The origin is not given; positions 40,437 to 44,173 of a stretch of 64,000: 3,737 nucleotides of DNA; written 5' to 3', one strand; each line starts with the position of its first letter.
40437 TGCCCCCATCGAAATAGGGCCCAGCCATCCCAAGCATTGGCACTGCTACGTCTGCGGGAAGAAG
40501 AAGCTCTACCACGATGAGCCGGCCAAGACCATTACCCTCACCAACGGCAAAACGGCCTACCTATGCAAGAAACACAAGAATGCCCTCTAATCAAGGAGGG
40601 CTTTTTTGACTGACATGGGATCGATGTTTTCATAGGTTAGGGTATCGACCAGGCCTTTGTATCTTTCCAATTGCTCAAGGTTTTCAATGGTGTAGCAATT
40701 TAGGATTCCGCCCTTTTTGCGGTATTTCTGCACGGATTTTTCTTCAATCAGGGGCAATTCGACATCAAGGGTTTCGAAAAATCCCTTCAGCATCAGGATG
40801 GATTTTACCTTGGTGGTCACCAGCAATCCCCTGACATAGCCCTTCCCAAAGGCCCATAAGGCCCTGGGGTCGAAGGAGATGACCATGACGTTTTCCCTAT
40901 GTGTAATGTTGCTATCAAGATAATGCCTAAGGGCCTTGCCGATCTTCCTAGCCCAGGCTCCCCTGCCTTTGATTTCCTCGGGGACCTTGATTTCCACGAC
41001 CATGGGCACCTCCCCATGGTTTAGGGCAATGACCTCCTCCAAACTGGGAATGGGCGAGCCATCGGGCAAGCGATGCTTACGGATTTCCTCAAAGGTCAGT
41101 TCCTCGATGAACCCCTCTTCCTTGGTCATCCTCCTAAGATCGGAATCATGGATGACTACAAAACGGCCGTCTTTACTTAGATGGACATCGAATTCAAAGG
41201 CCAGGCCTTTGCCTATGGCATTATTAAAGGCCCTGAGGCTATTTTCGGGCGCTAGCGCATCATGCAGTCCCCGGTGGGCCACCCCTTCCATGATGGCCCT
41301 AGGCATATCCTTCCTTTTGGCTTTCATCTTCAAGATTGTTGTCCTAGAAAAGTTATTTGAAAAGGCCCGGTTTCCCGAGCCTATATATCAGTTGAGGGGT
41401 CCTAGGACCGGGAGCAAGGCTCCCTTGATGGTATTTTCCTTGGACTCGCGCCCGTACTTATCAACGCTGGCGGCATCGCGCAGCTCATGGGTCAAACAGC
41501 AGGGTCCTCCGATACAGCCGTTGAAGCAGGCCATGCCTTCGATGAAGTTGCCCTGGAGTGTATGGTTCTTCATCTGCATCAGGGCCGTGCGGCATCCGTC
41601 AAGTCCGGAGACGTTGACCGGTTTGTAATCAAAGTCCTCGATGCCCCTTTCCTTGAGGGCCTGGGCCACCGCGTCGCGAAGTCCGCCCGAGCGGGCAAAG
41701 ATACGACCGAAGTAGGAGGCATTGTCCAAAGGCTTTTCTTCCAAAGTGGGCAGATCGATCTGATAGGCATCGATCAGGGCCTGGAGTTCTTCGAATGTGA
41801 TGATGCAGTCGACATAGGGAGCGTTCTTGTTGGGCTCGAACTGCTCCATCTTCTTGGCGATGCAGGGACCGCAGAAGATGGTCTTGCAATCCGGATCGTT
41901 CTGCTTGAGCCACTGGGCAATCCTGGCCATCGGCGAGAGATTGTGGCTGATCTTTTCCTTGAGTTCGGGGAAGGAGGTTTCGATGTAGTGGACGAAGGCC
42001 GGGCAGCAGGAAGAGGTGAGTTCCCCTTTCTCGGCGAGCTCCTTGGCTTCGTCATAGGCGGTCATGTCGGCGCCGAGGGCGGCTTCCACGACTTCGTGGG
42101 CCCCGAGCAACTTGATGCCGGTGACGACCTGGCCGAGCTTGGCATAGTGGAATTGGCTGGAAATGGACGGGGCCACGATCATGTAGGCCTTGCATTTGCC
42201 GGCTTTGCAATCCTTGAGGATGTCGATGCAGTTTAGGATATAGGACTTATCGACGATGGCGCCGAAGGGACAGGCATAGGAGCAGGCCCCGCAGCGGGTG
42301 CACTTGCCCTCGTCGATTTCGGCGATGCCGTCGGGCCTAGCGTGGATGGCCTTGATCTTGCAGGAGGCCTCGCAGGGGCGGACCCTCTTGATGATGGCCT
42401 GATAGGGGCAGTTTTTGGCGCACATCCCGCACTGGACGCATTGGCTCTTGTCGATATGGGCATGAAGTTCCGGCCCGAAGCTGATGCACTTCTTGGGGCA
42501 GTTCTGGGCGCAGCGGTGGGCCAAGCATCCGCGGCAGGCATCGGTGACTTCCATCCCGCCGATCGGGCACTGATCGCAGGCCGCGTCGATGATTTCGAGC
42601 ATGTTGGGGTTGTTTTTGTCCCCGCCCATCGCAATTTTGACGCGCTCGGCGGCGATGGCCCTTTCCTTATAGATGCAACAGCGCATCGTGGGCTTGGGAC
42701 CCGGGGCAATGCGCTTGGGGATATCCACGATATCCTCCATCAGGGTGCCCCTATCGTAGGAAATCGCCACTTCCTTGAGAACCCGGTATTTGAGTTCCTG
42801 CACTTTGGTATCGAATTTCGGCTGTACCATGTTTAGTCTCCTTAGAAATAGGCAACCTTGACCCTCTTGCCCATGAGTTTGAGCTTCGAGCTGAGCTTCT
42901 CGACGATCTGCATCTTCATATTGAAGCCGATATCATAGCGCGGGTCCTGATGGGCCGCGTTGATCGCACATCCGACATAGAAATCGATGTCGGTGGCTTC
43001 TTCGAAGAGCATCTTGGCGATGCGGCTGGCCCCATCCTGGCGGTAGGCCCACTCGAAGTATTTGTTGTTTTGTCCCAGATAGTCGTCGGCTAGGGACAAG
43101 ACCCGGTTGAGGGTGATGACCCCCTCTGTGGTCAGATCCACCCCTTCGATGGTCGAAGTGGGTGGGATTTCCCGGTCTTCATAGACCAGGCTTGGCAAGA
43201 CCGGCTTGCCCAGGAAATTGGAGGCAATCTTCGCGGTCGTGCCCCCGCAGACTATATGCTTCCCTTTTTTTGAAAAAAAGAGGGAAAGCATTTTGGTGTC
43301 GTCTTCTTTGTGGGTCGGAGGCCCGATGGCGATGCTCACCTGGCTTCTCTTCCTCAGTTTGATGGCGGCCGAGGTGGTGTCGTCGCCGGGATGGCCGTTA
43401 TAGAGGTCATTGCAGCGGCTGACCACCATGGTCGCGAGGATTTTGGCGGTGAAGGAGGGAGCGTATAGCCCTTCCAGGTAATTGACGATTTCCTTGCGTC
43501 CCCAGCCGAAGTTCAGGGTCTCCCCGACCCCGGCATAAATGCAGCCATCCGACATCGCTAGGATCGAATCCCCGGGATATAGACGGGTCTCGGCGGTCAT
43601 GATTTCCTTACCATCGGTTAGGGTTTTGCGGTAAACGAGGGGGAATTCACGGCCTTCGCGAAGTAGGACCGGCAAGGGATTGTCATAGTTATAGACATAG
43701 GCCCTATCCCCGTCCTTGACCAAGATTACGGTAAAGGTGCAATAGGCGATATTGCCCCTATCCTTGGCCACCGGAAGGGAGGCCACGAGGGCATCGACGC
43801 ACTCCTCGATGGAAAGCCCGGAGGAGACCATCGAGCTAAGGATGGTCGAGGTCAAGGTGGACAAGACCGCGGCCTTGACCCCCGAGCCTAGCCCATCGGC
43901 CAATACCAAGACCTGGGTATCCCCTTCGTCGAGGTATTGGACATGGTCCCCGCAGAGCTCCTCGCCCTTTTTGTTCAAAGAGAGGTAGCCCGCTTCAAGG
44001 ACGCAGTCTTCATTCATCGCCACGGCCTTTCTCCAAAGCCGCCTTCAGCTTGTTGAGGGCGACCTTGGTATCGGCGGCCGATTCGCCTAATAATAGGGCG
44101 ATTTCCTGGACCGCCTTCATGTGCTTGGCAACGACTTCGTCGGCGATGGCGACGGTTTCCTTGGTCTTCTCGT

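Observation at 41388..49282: One compact operon links Rex, AdhE, a small ferredoxin, a PAS-containing sensory [FeFe]-hydrogenase, a PP2C phosphatase and a second hydrogenase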

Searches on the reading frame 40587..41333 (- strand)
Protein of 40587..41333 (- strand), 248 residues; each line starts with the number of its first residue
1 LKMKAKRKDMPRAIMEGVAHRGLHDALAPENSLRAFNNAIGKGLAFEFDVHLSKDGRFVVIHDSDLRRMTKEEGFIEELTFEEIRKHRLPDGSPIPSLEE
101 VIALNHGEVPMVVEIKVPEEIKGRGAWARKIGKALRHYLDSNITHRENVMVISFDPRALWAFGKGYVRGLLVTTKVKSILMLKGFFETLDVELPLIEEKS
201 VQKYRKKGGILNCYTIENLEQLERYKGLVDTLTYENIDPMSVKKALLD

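Call 3: search_protein_families(library=pfam, proteins=[window:40587-41333:-], max_evalue=0.01)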
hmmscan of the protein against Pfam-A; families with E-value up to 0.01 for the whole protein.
window:40587-41333:- (248 aa): 1 family
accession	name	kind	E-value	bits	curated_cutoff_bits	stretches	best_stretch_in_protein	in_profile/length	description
PF03009.23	GDPD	-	3.6e-26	93.2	23.6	1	20-224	1-228/244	Glycerophosphoryl diester phosphodiesterase family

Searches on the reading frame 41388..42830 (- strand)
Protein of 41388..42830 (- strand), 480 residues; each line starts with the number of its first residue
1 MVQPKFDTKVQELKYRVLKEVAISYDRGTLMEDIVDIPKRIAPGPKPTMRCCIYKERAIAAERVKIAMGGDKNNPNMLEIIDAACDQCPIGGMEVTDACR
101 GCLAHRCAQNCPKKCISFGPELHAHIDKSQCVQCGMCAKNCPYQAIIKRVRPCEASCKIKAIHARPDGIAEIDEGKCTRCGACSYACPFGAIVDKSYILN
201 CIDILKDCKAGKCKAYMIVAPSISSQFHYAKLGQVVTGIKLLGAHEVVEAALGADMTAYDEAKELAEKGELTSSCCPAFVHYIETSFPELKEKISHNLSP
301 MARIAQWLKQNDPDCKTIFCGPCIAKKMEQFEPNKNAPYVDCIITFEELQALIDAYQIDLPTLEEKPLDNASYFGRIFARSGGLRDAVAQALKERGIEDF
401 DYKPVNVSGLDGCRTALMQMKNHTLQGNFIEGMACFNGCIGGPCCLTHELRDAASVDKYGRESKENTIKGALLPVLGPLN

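Call 3: search_protein_families(library=pfam, proteins=[window:41388-42830:-], max_evalue=0.01)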
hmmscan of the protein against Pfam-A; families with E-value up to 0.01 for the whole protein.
window:41388-42830:- (480 aa): 13 families
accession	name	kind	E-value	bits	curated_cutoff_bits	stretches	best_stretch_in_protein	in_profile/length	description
PF02906.19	Fe_hyd_lg_C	-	5.5e-56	190.4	22.1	1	215-443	3-245/245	Iron only hydrogenase large subunit, C-terminal domain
PF12837.12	Fer4_6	-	1.8e-12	47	25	2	124-146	2-24/24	4Fe-4S binding domain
PF00037.32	Fer4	-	2.8e-12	46.4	21.1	2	171-192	2-23/24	4Fe-4S binding domain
PF12838.12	Fer4_7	-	1.5e-09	38.6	27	2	99-145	2-52/52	4Fe-4S dicluster domain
PF12797.12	Fer4_2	-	4.1e-08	33.1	24.5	2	171-189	4-22/22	4Fe-4S binding domain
PF25160.1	LdpA_Fe-S-bd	-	6e-06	26.4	27.6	1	151-197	7-48/49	LdpA Fe-S cluster-binding domain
PF14697.11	Fer4_21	-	2.1e-05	25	35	2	124-148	1-28/59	4Fe-4S dicluster domain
PF13187.11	Fer4_9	-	4.4e-05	23.9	27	1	130-192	1-52/52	4Fe-4S dicluster domain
PF13237.11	Fer4_10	-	0.00011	22.4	25.5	1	125-188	3-53/53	4Fe-4S dicluster domain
PF13534.11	Fer4_17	-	0.00029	21.8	22.2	1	130-188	1-57/61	4Fe-4S dicluster domain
PF13183.11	Fer4_8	-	0.0012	19.8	27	1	129-190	3-67/68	4Fe-4S dicluster domain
PF13484.11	Fer4_16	-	0.0078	17.4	30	1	130-161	1-31/66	4Fe-4S double cluster binding domain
PF12798.12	Fer4_3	-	0.009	17.2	27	1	177-191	1-15/15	4Fe-4S binding domain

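Call 29: search_solved_structures(query=window:41388-42830:-, max_evalue=0.00001, show_alignments=2)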
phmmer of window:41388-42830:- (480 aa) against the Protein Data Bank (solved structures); distinct sequences matched with E-value up to 0.00001: 60.
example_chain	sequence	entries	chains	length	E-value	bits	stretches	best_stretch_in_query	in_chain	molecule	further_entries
7qhf_A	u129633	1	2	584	6e-25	91.1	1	125-432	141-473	Iron hydrogenase 1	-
9rjq_A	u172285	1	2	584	7.2e-25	90.9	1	125-432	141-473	Iron hydrogenase 1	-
4xdd_A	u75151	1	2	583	7.8e-25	90.8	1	125-432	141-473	Iron hydrogenase 1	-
4xdc_A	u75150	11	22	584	7.9e-25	90.8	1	125-432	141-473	Iron hydrogenase 1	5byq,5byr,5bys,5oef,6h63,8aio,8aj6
1c4a_A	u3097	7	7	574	8.9e-25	90.6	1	125-432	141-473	PROTEIN (FE-ONLY HYDROGENASE) | PROTEIN (PERIPLASMIC HYDROGENASE 1) | Iron hydrogenase 1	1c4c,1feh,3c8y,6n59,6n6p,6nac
8cjy_A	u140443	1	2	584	9.7e-25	90.5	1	125-432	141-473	Iron hydrogenase 1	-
9rjo_A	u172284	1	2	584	1.7e-24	89.6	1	125-432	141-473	Iron hydrogenase 1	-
9rj9_A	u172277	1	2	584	1.9e-24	89.5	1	125-432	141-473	Iron hydrogenase 1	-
6gm8_A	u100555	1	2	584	1.9e-24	89.5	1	125-432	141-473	Iron hydrogenase 1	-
6gm2_A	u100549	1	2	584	1.9e-24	89.5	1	125-432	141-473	Iron hydrogenase 1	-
6gm0_A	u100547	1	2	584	1.9e-24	89.5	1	125-432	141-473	Iron hydrogenase 1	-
6yf4_A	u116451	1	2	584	1.9e-24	89.5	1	125-432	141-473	Iron hydrogenase 1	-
6gm3_A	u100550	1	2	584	2e-24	89.4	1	125-432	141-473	Iron hydrogenase 1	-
6gm4_A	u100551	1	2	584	2.2e-24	89.3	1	125-432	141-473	Iron hydrogenase 1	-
5la3_A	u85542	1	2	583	5.3e-24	88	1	125-432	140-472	Iron hydrogenase 1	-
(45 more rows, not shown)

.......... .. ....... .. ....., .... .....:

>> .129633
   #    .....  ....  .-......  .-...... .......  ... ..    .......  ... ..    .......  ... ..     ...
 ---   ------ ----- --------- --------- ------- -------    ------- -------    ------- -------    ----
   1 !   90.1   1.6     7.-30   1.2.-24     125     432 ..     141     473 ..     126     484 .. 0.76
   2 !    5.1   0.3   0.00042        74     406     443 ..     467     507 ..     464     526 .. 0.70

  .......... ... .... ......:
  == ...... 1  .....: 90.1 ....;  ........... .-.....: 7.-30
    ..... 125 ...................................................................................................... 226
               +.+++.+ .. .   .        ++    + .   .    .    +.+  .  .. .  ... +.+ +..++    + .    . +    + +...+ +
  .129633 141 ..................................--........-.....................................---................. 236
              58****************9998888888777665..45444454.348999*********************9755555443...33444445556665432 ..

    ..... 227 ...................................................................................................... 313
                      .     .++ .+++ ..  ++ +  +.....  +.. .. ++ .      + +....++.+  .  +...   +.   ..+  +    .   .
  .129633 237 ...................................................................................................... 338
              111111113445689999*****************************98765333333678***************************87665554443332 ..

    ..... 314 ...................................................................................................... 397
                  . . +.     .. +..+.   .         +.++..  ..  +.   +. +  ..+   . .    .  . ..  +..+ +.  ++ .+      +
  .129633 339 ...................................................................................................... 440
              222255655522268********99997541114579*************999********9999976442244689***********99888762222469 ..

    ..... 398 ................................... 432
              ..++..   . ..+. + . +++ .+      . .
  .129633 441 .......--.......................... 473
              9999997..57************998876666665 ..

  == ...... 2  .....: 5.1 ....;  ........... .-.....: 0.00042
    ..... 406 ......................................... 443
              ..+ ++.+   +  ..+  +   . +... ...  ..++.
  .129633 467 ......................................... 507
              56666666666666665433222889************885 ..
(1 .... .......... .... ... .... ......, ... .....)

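Call 43: search_protein_families(library=pfam, proteins=[window:41388-42830:-], max_evalue=5)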
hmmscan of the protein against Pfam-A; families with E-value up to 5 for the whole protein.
window:41388-42830:- (480 aa): 15 families
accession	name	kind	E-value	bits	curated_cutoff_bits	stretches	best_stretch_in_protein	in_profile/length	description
PF02906.19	Fe_hyd_lg_C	-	5.5e-56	190.4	22.1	1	215-443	3-245/245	Iron only hydrogenase large subunit, C-terminal domain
PF12837.12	Fer4_6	-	1.8e-12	47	25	2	124-146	2-24/24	4Fe-4S binding domain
PF00037.32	Fer4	-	2.8e-12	46.4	21.1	2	171-192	2-23/24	4Fe-4S binding domain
PF12838.12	Fer4_7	-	1.5e-09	38.6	27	2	99-145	2-52/52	4Fe-4S dicluster domain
PF12797.12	Fer4_2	-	4.1e-08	33.1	24.5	3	171-189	4-22/22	4Fe-4S binding domain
PF25160.1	LdpA_Fe-S-bd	-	6e-06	26.4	27.6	2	151-197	7-48/49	LdpA Fe-S cluster-binding domain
PF14697.11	Fer4_21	-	2.1e-05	25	35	2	124-148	1-28/59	4Fe-4S dicluster domain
PF13187.11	Fer4_9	-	4.4e-05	23.9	27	2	130-192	1-52/52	4Fe-4S dicluster domain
PF13237.11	Fer4_10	-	0.00011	22.4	25.5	3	125-188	3-53/53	4Fe-4S dicluster domain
PF13534.11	Fer4_17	-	0.00029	21.8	22.2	1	130-188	1-57/61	4Fe-4S dicluster domain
PF13183.11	Fer4_8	-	0.0012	19.8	27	2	129-190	3-67/68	4Fe-4S dicluster domain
PF13484.11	Fer4_16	-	0.0078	17.4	30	2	130-161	1-31/66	4Fe-4S double cluster binding domain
PF12798.12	Fer4_3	-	0.009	17.2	27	2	177-191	1-15/15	4Fe-4S binding domain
PF12800.12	Fer4_4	-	0.018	15.8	24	2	176-190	3-17/17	4Fe-4S binding domain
PF13746.11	Fer4_18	-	3.1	8.5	27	1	163-208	47-92/114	4Fe-4S dicluster domain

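Call 44: search_protein_families(library=ncbifam, proteins=[window:41388-42830:-], max_evalue=0.001)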
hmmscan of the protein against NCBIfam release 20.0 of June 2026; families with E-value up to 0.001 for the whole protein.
window:41388-42830:- (480 aa): 40 families (the best 25 are shown)
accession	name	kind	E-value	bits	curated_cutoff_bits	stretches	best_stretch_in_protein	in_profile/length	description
TIGR04105.1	FeFe_hydrog_B1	subfamily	3.6e-153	510.6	450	1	6-448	1-461/462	monomeric [FeFe] hydrogenase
TIGR02512.1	FeFe_hydrog_A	subfamily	2.6e-39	135.2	405.95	1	125-392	3-293/375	[FeFe] hydrogenase, group A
NF040763.1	FeFe_hydrog_A6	exception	6.6e-36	123.8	765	1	127-425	143-466/571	NADH-dependent [FeFe] hydrogenase, group A6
NF040762.1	Hydr_FeFe_Clost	exception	8.6e-30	103.9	900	1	126-434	141-474/572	ferredoxin hydrogenase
NF058577.1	FdxA_fam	equivalog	1.2e-11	44.6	65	2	95-145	5-52/52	4Fe-4S ferredoxin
NF038355.1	FDH3_beta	equivalog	1.4e-10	41.5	240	1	152-191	61-100/180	formate dehydrogenase FDH3 subunit beta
NF045490.1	FdxA_Protbact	equivalog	3e-09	37.1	135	1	95-149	5-58/104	ferredoxin FdxA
NF045874.1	Vhu_polyferre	exception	4.2e-09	35.6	600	1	92-147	123-175/381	F420-non-reducing hydrogenase associated-polyferredoxin VhuB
TIGR02700.1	flavo_MJ0208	hypoth_equivalog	1.7e-08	34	251.35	1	97-149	148-197/234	dihydromethanopterin reductase (acceptor)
NF005505.0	PRK07118.1-4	equivalog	3.3e-08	33.3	378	2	151-192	222-262/265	Fe-S cluster domain-containing protein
NF040864.1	HgcB_ferredoxin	equivalog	5.4e-08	32.6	99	1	96-147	13-62/93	mercury methylation ferredoxin HgcB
NF041836.1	rnfB_Methano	equivalog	8e-08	32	445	2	151-192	222-262/265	Rnf electron transport complex subunit RnfB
NF005504.0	PRK07118.1-3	equivalog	2e-07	30.7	437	1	153-189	148-185/293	Fe-S cluster domain-containing protein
NF005503.0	PRK07118.1-2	equivalog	7.7e-07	28.6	252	0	153-190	146-182/292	RnfABCDGE type electron transport complex subunit B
NF042909.1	FMH_DH_FwdF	exception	1.2e-06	27.9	375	1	97-227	138-276/336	tungsten-dependent formylmethanofuran dehydrogenase subunit FwdF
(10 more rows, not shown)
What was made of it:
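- Tried and rejected: Rejected on TIGR04105 membership, the retained Cys and Met residues, and the missing C-terminal cluster domain (calls 29 and 44).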

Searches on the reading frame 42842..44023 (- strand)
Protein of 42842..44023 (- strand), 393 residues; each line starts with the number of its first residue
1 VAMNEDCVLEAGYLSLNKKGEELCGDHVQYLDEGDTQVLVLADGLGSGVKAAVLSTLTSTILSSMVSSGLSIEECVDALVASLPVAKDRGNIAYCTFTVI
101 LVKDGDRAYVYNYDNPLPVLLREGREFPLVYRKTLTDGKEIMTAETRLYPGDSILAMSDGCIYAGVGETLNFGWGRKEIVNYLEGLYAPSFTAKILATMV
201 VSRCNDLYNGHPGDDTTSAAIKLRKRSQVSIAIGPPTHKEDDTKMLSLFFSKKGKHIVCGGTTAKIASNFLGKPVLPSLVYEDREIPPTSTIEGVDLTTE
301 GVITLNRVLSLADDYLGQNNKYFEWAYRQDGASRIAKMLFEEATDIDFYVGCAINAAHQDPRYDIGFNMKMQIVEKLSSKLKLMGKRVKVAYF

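Call 3: search_protein_families(library=pfam, proteins=[window:42842-44023:-], max_evalue=0.01)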
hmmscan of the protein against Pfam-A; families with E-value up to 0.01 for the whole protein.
window:42842-44023:- (393 aa): 1 family
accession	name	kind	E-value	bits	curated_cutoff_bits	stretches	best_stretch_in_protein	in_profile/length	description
PF07228.17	SpoIIE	-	2.2e-16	60.8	25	1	35-223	3-191/192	Stage II sporulation protein E (SpoIIE)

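Call 44: search_protein_families(library=ncbifam, proteins=[window:42842-44017:-], max_evalue=0.001)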
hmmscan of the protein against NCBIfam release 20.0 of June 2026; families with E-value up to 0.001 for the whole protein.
window:42842-44017:- (391 aa): 1 family
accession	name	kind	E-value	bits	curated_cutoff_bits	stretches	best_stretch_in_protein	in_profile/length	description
TIGR02865.1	spore_II_E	equivalog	7.5e-07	27.6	490.8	1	13-215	558-757/764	stage II sporulation protein E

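Call 50: search_solved_structures(query=A2, max_evalue=1, show_alignments=0)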
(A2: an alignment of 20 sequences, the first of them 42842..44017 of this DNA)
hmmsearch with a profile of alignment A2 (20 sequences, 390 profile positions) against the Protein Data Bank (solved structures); distinct sequences matched with E-value up to 1: 9.
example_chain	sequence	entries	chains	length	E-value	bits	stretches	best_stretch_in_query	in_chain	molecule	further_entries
5mqh_A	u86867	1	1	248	2.3e-11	46.3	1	6-223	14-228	Serine phosphatase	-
3t91_A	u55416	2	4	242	1.3e-10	43.8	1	6-223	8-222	Stage II sporulation protein E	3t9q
5ucg_A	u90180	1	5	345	6.3e-10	41.6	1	6-222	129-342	Stage II sporulation protein E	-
3pu9_A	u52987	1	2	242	3.1e-07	32.7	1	6-227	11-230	Protein serine/threonine phosphatase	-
3w40_A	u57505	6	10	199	2e-06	30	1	8-183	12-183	Phosphoserine phosphatase RsbX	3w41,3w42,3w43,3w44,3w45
3zt9_A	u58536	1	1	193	0.04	15.9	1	6-63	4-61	Stage II sporulation protein E (SpoIIE)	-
3trj_A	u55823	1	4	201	0.082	14.8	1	238-294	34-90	Phosphoheptose isomerase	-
9dcl_A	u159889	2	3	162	0.46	12.4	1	19-78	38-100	Possible nitrogen fixation related protein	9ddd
8odq_A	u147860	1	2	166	0.49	12.3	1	19-78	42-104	Nitrogen fixation protein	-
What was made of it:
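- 42842..44017 (-): hfsC-like PP2C/SpoIIE-family Ser/Thr phosphatase, 391 aa, followed by a conserved, unannotated Rossmann-like C-terminal domain. Its start codon overlaps the hydS stop codon. Call 50: PDB profile hits to SpoIIE (1.3e-10), an entry named only 'Serine phosphatase' (5mqh, 2.3e-11) and RsbX (2e-6).
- Tried and rejected: The PDB profile search gave only a non-significant hit to a phosphoheptose isomerase chain (3trj, E 0.08, call 50).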

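Call 52: find_homologous_proteins(query=window:42842-44017:-, max_evalue=1e-10)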
Query window:42842-44017:- (391 aa): 7997 proteins with E <= 1e-10 among 8000 candidates; the best 120 are listed.
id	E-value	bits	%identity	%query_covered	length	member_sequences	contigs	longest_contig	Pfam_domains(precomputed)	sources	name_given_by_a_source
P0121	5.5e-259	876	99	100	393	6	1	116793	PF07228.18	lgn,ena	-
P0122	1.0e-200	685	77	100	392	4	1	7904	PF07228.18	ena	-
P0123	3.7e-200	683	75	100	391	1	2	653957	PF07228.18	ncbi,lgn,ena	-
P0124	8.2e-191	652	72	100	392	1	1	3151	PF07228.18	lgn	-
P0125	3.9e-179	614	69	100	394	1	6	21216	PF07228.18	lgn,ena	-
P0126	3.0e-151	522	60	99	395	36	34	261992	PF07228.18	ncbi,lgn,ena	-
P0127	3.4e-151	522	60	100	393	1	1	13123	PF07228.18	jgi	jgi:hypothetical protein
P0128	9.2e-150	517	58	100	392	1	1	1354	PF07228.18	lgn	-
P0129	9.5e-150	517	59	100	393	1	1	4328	PF07228.18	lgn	-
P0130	1.4e-149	516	58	100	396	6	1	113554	PF07228.18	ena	-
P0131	2.0e-149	516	58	100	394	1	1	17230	PF07228.18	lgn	-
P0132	3.9e-149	515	58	100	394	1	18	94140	PF07228.18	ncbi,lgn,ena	-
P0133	3.9e-149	515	58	100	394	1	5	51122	PF07228.18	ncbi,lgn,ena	-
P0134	1.0e-148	513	57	100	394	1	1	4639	PF07228.18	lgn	-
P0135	1.1e-148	513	58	100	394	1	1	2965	PF07228.18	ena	-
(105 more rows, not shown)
